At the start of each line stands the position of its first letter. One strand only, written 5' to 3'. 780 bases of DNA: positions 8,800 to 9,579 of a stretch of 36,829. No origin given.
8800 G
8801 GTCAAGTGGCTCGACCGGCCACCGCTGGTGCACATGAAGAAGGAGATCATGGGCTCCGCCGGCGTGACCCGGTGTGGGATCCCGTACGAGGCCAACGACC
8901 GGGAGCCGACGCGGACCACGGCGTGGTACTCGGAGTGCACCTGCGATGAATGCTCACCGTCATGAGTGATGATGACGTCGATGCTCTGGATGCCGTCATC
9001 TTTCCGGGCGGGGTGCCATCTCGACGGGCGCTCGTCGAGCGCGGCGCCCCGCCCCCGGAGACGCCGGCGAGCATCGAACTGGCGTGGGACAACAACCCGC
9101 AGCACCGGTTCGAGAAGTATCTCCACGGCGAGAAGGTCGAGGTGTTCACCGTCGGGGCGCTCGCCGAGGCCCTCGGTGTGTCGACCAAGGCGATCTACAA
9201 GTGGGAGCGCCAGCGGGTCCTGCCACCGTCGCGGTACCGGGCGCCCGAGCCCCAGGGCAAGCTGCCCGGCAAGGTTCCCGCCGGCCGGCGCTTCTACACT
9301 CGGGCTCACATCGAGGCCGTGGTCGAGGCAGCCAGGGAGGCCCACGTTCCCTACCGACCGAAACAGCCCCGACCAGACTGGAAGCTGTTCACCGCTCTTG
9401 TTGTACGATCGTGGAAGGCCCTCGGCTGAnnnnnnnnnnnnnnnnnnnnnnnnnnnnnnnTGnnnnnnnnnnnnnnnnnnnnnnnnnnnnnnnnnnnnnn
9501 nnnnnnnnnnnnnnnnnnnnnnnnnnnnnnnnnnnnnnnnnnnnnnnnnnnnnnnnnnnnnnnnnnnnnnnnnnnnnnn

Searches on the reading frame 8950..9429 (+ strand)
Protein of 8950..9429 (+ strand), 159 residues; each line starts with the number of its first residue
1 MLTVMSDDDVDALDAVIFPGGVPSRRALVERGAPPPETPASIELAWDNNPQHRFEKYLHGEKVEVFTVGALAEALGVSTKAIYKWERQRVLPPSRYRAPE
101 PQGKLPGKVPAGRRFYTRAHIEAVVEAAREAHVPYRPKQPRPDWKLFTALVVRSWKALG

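Call 18: search_protein_families(library=pfam, proteins=[window:8950-9429:+], max_evalue=0.01)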
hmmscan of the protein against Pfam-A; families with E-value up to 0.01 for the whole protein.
window:8950-9429:+ (159 aa): 7 families
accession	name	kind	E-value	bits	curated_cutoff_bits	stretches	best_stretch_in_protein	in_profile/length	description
PF13411.12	MerR_1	-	1.2e-06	29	21.6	1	66-122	1-44/69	MerR HTH family regulatory protein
PF00376.29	MerR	-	5.1e-06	26.6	28.2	1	67-95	1-29/38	MerR family regulatory protein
PF12728.13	HTH_17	-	1.1e-05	26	27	1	66-95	2-31/51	Helix-turn-helix domain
PF15943.11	YdaS_toxin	-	0.0003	21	30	1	70-97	13-41/65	Bacterial toxin YdaS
PF14549.12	P22_Cro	-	0.00055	20.1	30.2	1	68-93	12-35/60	DNA-binding transcriptional regulator Cro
PF06413.17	Neugrin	-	0.0023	18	24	1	43-94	10-58/218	Neugrin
PF13560.12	HTH_31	-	0.0047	17.7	27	0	67-93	16-43/64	Helix-turn-helix domain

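Call 19: search_protein_families(library=phrogs, proteins=[window:8950-9429:+], max_evalue=0.001)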
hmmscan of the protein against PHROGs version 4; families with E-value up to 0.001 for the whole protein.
window:8950-9429:+ (159 aa): 3 families
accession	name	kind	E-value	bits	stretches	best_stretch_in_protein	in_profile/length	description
phrog_66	-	integration and excision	0.00032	21.5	1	61-127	89-142/412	excisionase and transcriptional regulator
phrog_1553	-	integration and excision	0.0005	20.6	0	65-108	4-46/65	excisionase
phrog_11671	-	unknown function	0.00056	21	0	64-97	6-40/146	-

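Call 70: search_solved_structures(query=window:8950-9429:+, max_evalue=1)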
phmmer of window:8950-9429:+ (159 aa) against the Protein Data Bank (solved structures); distinct sequences matched with E-value up to 1: 2.
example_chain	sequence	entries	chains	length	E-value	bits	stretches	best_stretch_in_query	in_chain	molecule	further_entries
8imh_A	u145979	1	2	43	0.2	14.8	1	4-30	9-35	Antitoxin MazE9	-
6kyt_P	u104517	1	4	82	0.59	13.3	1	4-31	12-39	Antitoxin MazE9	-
